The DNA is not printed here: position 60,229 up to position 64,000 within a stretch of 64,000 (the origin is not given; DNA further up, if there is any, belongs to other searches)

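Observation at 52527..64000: Module of very large virion proteins with two different peptidoglycan-remodelling domains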

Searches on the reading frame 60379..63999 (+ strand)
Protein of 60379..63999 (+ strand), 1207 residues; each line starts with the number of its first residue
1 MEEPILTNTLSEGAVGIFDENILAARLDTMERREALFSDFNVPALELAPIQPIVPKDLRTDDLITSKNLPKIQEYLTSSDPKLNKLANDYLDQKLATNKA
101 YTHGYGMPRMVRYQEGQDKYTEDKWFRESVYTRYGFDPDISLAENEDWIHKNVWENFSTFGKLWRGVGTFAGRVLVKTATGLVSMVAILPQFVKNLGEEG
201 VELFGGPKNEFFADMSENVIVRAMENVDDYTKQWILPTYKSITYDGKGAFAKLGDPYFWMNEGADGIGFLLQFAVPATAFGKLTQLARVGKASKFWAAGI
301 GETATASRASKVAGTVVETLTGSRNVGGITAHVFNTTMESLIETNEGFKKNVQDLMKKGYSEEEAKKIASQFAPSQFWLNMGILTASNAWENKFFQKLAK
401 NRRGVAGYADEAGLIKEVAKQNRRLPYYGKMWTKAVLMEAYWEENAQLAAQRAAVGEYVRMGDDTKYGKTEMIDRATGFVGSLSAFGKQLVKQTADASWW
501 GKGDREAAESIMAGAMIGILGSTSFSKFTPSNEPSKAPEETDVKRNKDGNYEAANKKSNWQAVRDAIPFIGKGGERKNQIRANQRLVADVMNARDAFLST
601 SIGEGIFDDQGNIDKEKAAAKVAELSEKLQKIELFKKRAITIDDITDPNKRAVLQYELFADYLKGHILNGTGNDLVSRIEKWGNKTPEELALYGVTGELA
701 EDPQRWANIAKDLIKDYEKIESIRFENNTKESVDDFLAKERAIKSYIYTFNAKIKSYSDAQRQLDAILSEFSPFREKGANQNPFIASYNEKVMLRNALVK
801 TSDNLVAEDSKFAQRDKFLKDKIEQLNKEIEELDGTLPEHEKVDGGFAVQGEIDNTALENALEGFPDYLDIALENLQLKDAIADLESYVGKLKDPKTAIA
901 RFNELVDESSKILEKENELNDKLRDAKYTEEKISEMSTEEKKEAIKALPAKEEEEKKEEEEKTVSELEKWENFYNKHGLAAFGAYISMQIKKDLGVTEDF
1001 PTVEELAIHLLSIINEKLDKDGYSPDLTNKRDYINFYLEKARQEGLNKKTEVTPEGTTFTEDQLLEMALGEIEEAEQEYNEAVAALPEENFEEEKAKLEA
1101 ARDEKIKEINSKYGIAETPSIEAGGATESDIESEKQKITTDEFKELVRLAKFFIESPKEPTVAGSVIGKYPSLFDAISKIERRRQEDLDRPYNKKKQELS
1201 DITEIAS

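Call 6: search_protein_families(library=pfam, proteins=[window:60379-63999:+], max_evalue=0.1)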
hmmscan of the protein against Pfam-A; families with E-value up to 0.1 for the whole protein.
window:60379-63999:+ (1207 aa): 1 family
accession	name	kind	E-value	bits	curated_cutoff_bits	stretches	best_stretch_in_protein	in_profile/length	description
PF08653.15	DASH_Dam1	-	0.034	14.4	26.6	0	877-904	7-34/56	DASH complex subunit Dam1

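Call 7: search_protein_families(library=phrogs, proteins=[window:60379-63999:+], max_evalue=0.01)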
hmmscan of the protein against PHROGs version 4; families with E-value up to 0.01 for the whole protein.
window:60379-63999:+ (1207 aa): 0 families

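Call 20: search_solved_structures(query=window:60379-63999:+, max_evalue=1)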
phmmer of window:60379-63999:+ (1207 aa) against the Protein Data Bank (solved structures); distinct sequences matched with E-value up to 1: 3.
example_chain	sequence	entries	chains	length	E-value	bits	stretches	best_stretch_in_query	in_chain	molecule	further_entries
2if2_A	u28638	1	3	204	0.019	16.1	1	601-641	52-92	Dephospho-CoA kinase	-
8cdp_A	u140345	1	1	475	0.83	10.7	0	9-82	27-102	Guide_RNA_associated_protein_-_putative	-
8fn4_1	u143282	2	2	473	0.88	10.6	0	9-82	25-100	RNA-editing substrate-binding complex protein 1 (RESC1)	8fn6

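Call 21: search_dna_similar(query=window:60379-63999:+, collection=phages, mode=protein, max_rows=25)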
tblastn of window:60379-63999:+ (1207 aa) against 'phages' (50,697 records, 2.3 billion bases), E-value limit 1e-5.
Records with a match: 2; places in all: 2; records where one place covers at least 80% of the query: 0.
Best place of each record, by identity: <60% 2.
By first word of the organism name: Cellulophaga 2.
By host as written in the record: Cellulophaga baltica #14 2.
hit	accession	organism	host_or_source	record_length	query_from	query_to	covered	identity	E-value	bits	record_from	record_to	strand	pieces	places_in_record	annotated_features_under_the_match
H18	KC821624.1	Cellulophaga phage phi14:2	Cellulophaga baltica #14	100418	172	447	23%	25.6%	4e-9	67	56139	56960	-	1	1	structural protein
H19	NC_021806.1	Cellulophaga phage phi14:2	Cellulophaga baltica #14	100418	172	447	23%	25.6%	4e-9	67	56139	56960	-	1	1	g067: virion structural protein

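Call 22: get_annotated_region(hit=H19, flank=20000)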
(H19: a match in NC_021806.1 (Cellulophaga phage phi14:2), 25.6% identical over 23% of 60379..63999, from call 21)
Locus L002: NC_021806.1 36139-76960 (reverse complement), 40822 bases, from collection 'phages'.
description: Cellulophaga phage phi14:2, complete genome.
organism: Cellulophaga phage phi14:2 (NCBI taxid 1327990)
taxonomy: Viruses; Duplodnaviria; Heunggongvirae; Uroviricota; Caudoviricetes; Crassvirales; Steigviridae; Asinivirinae; Akihdevirus; Akihdevirus balticus
host: Cellulophaga baltica #14; source: seawater; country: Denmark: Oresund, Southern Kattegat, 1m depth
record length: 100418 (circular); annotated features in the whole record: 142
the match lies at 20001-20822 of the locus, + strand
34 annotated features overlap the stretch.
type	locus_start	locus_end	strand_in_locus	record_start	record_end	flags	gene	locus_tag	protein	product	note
CDS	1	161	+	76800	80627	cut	g086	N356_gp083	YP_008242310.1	pectate lyase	annotation based on sequence similarity to NCBI YP_003084216; part of structural virion based on experimental MS/MS ...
CDS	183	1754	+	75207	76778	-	g085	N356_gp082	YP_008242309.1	tail protein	annotation based on experimental MS/MS proteomics analysis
CDS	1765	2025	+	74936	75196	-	g084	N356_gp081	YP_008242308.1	virion structural protein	-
CDS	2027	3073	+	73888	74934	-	g083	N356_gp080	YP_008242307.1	virion structural protein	annotation based on experimental MS/MS proteomics analysis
CDS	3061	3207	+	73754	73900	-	g082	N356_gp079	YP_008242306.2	hypothetical protein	-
misc_feature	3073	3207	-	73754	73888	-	-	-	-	-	This is the location of an original feature which has been updated as of June 15 2020; g082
CDS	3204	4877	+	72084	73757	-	g081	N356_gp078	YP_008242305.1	virion structural protein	annotation based on experimental MS/MS proteomics analysis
CDS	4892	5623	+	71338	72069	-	g080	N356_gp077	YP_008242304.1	virion structural protein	annotation based on experimental MS/MS proteomics analysis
CDS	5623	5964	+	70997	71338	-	g079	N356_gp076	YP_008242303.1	hypothetical protein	-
CDS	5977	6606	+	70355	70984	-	g078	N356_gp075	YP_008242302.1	PAS fold protein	annotation based on sequence similarity to NCBI YP_004990792, CDD pfam08448, and Pfam PF08448.5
CDS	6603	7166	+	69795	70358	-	g077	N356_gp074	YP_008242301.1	endolysin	annotation based on sequence similarity to NCBI YP_003002647, CDD COG3179, and Pfam PF00182.14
CDS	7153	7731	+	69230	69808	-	g076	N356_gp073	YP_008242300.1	hypothetical protein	-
CDS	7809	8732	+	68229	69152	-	g075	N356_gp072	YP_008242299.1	Calcineurin-like phosphoesterase/ Metallophosphatase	annotation based on sequence similarity to CDD pfam00149 and Pfam PF12850.2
CDS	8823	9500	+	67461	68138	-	g074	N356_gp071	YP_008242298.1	virion structural protein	annotation based on experimental MS/MS proteomics analysis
CDS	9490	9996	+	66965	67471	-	g073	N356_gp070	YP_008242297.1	IHF subunit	-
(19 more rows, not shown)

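Call 68: search_protein_families(library=pfam, proteins=[L002:14820-16598:+, L002:16716-17975:+, L002:18022-19758:+], max_evalue=0.01)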
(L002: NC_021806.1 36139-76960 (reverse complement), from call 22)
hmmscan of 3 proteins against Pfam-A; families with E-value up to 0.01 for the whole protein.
L002:14820-16598:+ (593 aa): 2 families
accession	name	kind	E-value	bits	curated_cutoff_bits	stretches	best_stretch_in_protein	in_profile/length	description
PF25725.1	crAss_CARG1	-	2.8e-10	40.9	27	1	76-137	17-74/133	Crassvirus cargo protein 1 domain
PF04239.17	DUF421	-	0.009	15.9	23.6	0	11-70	37-97/129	YetF C-terminal domain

L002:16716-17975:+ (420 aa): 0 families

L002:18022-19758:+ (579 aa): 1 family
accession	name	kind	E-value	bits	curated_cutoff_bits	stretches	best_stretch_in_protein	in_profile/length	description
PF20159.5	YidB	-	0.00011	22.9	24.3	1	55-130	42-118/132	YidB-like protein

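Call 113: find_homologous_proteins(query=window:60379-63999:+, max_evalue=0.00001)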
Query window:60379-63999:+ (1207 aa): 30 proteins with E <= 0.00001 among 8000 candidates.
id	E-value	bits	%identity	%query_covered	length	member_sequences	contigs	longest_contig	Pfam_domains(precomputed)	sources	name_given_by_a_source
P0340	2.0e-231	789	46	77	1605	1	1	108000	-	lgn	-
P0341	1.4e-229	783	44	81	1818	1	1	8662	-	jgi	jgi:hypothetical protein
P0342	4.3e-229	782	43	83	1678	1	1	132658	-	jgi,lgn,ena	-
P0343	4.4e-224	765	44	80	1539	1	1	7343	-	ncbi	-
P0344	7.2e-217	741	42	82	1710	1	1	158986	-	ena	-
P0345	4.6e-216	739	44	79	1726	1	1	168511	-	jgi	jgi:hypothetical protein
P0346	2.8e-214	733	42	78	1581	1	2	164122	-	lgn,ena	-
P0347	2.1e-209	717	40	84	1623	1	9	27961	-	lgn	-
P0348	3.6e-208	712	42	79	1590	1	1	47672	-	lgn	-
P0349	1.1e-207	711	47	65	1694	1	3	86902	-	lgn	-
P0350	3.9e-207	709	42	78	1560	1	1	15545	-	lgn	-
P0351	1.7e-203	697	41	79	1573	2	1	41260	-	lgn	-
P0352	6.1e-200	685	39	78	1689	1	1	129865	-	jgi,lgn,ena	-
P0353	6.9e-200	685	39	79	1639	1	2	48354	-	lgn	-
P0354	8.5e-197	675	43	69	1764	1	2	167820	-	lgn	-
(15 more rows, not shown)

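Call 114: find_encoding_contigs(protein=P0345, flank=10000, max_places=1)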
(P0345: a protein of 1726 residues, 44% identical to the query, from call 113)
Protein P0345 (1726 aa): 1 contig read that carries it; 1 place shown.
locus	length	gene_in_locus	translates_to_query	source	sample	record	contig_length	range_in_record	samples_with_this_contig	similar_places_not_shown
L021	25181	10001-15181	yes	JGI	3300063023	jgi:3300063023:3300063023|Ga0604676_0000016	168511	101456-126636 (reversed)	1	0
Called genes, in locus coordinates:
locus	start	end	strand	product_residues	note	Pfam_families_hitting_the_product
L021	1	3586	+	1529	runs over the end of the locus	-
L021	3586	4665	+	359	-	-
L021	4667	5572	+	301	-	-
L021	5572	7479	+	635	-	-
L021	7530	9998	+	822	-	-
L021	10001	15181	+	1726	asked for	-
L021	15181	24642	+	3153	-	PF12705:PDDEXK_1 (weak)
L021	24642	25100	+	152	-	-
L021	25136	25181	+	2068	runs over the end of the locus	-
